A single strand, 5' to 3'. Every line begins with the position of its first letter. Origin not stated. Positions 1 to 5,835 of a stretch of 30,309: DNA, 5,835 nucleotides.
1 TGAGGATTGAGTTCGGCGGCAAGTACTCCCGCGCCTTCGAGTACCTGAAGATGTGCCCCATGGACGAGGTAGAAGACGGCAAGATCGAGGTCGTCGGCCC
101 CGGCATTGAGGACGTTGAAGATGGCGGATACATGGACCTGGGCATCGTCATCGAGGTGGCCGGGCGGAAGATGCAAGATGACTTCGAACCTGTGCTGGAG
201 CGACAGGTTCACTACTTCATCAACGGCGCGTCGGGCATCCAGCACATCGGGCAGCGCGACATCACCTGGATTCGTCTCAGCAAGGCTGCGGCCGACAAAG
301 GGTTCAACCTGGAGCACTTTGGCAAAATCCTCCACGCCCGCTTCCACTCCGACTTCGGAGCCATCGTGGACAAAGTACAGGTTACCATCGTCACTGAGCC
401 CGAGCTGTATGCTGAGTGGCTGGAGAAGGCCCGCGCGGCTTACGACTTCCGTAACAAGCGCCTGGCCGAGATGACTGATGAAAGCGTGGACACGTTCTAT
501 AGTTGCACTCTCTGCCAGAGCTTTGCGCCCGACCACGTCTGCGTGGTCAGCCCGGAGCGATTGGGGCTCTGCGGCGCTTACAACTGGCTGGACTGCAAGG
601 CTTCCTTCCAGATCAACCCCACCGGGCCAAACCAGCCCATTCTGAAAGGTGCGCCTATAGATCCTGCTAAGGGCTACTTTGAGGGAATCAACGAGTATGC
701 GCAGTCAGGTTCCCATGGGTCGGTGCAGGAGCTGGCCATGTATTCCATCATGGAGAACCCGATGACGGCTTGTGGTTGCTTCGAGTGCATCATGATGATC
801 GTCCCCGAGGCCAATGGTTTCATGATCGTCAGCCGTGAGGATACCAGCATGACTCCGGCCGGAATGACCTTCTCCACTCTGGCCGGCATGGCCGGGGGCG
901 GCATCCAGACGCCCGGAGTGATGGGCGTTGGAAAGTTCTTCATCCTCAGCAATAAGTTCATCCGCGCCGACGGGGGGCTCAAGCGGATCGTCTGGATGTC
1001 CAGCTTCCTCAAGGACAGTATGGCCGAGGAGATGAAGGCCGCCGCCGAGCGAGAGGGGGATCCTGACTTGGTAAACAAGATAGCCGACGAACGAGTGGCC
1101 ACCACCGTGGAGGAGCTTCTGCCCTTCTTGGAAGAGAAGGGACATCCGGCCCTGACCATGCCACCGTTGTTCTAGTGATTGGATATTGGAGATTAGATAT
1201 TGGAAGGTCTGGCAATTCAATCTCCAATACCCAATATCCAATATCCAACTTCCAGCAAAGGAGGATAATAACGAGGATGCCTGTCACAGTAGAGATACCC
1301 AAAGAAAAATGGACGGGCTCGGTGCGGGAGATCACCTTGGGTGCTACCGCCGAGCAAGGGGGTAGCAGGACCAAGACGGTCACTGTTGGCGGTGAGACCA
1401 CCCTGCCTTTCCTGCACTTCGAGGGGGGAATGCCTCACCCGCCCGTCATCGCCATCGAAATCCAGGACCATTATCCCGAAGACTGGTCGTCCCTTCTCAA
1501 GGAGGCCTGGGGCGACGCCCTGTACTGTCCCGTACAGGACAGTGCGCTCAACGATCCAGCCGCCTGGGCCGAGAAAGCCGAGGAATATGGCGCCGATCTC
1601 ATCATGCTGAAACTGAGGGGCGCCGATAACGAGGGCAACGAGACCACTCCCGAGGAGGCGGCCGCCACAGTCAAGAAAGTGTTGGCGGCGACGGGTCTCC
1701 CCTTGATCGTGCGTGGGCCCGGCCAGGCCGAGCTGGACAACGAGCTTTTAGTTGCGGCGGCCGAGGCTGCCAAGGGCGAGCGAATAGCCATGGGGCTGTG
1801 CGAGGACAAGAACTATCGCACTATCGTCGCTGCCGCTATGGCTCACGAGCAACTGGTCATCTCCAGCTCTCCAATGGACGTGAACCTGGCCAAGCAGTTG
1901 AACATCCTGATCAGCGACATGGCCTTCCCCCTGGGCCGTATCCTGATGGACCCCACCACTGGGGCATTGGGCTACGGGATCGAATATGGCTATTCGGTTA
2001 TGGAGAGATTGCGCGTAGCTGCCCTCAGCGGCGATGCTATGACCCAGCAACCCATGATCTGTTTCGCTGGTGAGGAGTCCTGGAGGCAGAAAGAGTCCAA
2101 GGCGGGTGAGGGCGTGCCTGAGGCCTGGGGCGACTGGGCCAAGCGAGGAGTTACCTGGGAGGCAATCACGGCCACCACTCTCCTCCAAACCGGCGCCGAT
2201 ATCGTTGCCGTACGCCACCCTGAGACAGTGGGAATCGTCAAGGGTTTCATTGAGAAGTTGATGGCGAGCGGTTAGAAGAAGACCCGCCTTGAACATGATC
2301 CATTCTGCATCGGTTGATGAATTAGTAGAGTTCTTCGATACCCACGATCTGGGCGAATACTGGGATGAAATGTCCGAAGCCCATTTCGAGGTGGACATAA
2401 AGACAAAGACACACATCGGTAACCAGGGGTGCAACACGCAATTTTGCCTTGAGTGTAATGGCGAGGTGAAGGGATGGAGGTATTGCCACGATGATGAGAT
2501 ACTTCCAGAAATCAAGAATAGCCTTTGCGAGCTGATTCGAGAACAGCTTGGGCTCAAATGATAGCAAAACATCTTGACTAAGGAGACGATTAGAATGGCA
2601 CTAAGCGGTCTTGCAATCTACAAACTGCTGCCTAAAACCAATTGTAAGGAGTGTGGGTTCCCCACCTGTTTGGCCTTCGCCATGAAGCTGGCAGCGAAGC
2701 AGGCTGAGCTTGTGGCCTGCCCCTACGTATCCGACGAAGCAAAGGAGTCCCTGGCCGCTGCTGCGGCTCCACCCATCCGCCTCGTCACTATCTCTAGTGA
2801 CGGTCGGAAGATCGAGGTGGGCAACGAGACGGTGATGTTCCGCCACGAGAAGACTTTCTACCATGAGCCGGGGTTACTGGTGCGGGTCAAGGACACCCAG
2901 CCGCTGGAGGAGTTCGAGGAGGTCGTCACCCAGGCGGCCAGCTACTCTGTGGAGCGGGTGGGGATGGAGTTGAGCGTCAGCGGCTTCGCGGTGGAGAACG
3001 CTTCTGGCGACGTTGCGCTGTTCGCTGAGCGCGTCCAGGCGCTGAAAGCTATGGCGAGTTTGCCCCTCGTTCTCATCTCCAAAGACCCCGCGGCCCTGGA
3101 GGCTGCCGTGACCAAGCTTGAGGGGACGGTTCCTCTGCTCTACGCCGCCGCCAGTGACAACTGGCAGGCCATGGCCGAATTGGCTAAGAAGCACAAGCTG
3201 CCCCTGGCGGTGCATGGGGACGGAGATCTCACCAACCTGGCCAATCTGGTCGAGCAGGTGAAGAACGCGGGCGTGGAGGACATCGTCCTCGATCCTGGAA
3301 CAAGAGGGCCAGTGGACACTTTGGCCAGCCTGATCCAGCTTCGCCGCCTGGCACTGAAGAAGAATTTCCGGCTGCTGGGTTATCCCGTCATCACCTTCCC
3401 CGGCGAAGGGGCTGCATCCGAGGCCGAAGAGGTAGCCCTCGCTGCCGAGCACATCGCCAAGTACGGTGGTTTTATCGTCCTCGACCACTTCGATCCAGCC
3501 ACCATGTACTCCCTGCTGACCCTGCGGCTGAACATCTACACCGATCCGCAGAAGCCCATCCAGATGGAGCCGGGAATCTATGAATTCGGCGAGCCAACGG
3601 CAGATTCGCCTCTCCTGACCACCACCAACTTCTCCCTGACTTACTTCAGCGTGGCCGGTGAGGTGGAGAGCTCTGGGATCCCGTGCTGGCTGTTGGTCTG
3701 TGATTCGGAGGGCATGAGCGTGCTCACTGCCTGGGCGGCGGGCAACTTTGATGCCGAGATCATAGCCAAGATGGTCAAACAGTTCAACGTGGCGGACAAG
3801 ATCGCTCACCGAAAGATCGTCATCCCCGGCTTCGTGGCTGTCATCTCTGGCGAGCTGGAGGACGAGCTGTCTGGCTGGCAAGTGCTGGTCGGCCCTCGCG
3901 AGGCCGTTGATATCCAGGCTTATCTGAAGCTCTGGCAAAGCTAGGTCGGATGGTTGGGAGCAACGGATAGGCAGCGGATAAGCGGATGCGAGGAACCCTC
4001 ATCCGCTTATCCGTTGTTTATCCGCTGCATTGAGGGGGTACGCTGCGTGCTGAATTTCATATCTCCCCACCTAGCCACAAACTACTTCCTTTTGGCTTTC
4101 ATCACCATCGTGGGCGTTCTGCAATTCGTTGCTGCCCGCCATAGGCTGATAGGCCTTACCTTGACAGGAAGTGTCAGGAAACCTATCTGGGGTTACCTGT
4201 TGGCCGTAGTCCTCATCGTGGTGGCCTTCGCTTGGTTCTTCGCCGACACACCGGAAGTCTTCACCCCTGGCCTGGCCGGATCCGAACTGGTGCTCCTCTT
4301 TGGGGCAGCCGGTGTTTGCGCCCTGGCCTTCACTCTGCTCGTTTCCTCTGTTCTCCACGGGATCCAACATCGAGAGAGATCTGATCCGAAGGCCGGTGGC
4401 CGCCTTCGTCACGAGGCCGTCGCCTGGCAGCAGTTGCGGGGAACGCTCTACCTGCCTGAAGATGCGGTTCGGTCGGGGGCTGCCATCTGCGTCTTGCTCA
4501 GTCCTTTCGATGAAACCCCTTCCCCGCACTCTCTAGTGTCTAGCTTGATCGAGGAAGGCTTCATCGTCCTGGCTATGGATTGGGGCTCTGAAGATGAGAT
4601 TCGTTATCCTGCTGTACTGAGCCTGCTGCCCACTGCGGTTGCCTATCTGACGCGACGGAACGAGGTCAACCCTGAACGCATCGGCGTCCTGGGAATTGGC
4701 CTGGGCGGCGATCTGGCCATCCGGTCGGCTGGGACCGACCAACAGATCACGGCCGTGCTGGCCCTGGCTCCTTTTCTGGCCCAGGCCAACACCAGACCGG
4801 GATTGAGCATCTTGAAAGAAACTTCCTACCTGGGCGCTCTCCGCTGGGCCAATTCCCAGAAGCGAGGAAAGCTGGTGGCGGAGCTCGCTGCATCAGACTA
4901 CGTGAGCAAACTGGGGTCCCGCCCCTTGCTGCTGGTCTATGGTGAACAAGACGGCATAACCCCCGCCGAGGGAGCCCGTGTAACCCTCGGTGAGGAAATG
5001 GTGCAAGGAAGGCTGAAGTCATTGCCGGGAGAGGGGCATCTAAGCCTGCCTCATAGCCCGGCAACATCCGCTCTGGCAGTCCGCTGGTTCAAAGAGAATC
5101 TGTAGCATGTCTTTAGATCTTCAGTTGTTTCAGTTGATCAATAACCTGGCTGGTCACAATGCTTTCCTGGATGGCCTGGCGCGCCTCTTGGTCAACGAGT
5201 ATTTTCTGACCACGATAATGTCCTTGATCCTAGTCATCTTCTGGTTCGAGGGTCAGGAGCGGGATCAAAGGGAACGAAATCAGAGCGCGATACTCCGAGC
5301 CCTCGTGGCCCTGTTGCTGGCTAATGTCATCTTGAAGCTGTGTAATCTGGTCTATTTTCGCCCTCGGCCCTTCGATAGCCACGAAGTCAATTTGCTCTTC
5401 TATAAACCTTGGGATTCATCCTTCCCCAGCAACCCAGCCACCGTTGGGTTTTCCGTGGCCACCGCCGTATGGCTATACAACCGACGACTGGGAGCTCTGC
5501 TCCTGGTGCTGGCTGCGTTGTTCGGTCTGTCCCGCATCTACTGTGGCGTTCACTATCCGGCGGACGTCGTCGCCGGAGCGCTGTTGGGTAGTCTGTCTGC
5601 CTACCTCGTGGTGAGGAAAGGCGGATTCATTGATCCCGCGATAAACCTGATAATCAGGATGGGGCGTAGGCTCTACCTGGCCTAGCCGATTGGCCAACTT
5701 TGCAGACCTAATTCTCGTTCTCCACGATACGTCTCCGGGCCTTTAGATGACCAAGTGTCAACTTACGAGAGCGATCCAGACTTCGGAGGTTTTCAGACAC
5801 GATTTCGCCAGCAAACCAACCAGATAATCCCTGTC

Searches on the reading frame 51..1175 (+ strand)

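Call 76: search_protein_families(library=pfam, proteins=[window:51-1175:+], max_evalue=0.00001)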
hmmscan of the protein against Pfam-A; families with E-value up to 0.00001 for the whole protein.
window:51-1175:+ (374 aa): 2 families
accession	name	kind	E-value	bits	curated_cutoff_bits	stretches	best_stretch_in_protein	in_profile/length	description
PF19436.4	ACS_CODH_B_C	-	3.8e-116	387.3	25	1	131-374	1-245/245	ACS/CODH beta subunit C-terminal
PF03598.20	CdhC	-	6.5e-49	166.2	24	1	3-118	38-153/155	CO dehydrogenase/acetyl-CoA synthase complex beta subunit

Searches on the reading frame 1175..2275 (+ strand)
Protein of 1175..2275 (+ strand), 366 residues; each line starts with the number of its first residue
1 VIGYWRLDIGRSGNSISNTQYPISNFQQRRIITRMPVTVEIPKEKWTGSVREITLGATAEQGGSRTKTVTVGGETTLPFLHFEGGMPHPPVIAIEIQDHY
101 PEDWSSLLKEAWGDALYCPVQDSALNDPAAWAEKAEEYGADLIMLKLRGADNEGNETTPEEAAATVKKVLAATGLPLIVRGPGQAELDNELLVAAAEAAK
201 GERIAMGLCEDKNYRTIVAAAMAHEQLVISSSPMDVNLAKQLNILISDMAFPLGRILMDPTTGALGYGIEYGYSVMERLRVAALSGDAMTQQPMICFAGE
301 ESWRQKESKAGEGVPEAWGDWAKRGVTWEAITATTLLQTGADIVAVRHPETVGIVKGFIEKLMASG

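Call 76: search_protein_families(library=pfam, proteins=[window:1175-2275:+], max_evalue=0.00001)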
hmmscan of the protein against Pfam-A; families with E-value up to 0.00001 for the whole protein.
window:1175-2275:+ (366 aa): 1 family
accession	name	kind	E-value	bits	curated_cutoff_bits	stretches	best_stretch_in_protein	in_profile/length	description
PF03599.22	CdhD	-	7.6e-35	120.8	24.8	1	53-298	2-215/387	CO dehydrogenase/acetyl-CoA synthase delta subunit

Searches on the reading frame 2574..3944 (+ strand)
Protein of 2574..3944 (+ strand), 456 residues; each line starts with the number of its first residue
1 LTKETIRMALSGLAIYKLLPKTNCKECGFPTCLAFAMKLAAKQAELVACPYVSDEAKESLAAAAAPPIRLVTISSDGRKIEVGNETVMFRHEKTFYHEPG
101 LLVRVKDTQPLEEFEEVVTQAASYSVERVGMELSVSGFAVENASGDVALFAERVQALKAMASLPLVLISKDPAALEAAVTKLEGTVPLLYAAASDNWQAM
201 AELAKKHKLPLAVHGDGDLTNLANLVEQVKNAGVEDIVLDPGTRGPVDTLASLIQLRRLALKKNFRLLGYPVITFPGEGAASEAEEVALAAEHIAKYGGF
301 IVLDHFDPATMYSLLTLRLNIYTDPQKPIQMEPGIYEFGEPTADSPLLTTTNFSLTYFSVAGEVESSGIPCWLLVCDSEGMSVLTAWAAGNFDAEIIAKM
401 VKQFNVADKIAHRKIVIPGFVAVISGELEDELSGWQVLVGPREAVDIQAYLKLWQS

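Call 76: search_protein_families(library=pfam, proteins=[window:2574-3944:+], max_evalue=0.00001)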
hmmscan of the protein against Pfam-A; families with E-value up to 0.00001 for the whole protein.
window:2574-3944:+ (456 aa): 2 families
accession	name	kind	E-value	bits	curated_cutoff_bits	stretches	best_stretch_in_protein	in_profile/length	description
PF03599.22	CdhD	-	1.3e-101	340.6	24.8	1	71-450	2-386/387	CO dehydrogenase/acetyl-CoA synthase delta subunit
PF04060.18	FeS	-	1.9e-13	50.3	23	1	19-51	1-33/33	Putative Fe-S cluster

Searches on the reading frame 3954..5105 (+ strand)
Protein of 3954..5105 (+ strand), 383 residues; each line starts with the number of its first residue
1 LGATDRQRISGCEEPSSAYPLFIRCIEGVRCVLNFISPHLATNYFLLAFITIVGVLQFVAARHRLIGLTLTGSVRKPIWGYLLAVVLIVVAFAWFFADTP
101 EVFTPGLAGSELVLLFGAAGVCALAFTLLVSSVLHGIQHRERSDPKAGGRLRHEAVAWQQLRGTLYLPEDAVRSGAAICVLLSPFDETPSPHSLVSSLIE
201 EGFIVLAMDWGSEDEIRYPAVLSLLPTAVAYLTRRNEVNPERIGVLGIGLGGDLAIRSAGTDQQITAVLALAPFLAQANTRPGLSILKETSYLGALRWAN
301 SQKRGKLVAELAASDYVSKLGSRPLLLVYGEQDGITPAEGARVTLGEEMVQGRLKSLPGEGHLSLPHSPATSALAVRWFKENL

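Call 4: search_protein_families(library=pfam, proteins=[window:3954-5105:+], max_evalue=1)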
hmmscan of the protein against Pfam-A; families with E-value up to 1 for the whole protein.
window:3954-5105:+ (383 aa): 9 families
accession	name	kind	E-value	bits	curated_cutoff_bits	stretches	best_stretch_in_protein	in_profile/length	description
PF20434.5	BD-FAE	-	1.6e-06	28.2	26.8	1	193-263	38-111/215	BD-FAE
PF05448.18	AXE1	-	1.5e-05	24.4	21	1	200-277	136-212/321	Acetyl xylan esterase (AXE1)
PF01738.24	DLH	-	2e-05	24.7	21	1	220-271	76-127/217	Dienelactone hydrolase family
PF00326.27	Peptidase_S9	-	0.00013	22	22.6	1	228-382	51-209/213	Prolyl oligopeptidase family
PF12740.14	PETase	-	0.00062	19.7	28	1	163-279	42-163/263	PET hydrolase-like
PF08840.17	BAAT_C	-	0.00063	20.3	20.9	1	227-271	8-52/210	BAAT / Acyl-CoA thioester hydrolase C terminal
PF08386.16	Abhydrolase_4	-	0.011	16.3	21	1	317-375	29-87/103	TAP-like protein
PF12146.15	Hydrolase_4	-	0.086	12.6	27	0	224-282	58-121/239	Serine aminopeptidase, S33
PF07859.19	Abhydrolase_3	-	0.11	12.7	25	1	202-277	29-112/210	alpha/beta hydrolase fold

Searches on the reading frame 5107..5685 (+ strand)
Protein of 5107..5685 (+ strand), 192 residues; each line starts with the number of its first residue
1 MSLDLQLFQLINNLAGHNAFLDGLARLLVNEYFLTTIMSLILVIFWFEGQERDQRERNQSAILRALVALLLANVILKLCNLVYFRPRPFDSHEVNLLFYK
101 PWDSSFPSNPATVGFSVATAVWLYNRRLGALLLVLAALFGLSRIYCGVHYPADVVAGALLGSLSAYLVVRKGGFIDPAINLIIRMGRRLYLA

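Call 4: search_protein_families(library=pfam, proteins=[window:5107-5685:+], max_evalue=1)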
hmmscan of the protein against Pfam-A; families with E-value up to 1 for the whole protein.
window:5107-5685:+ (192 aa): 6 families
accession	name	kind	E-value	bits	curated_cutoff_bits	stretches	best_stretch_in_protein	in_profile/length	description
PF01569.27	PAP2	-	2.2e-20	73.2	27.2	1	62-170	2-123/130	PAP2 superfamily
PF14378.12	PAP2_3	-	5.3e-09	36.6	27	1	104-167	125-190/190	PAP2 superfamily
PF07698.17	7TM-7TMR_HD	-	0.0058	17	29.4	1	32-171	7-120/190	7TM receptor with intracellular HD hydrolase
PF14360.12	PAP2_C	-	0.017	16.1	27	1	126-164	27-68/74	PAP2 superfamily C-terminal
PF17329.7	DUF5367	-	0.046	14.4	25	1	26-83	8-65/98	Family of unknown function (DUF5367)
PF13664.11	DUF4149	-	0.38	11.5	24.6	1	32-87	43-92/102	Domain of unknown function (DUF4149)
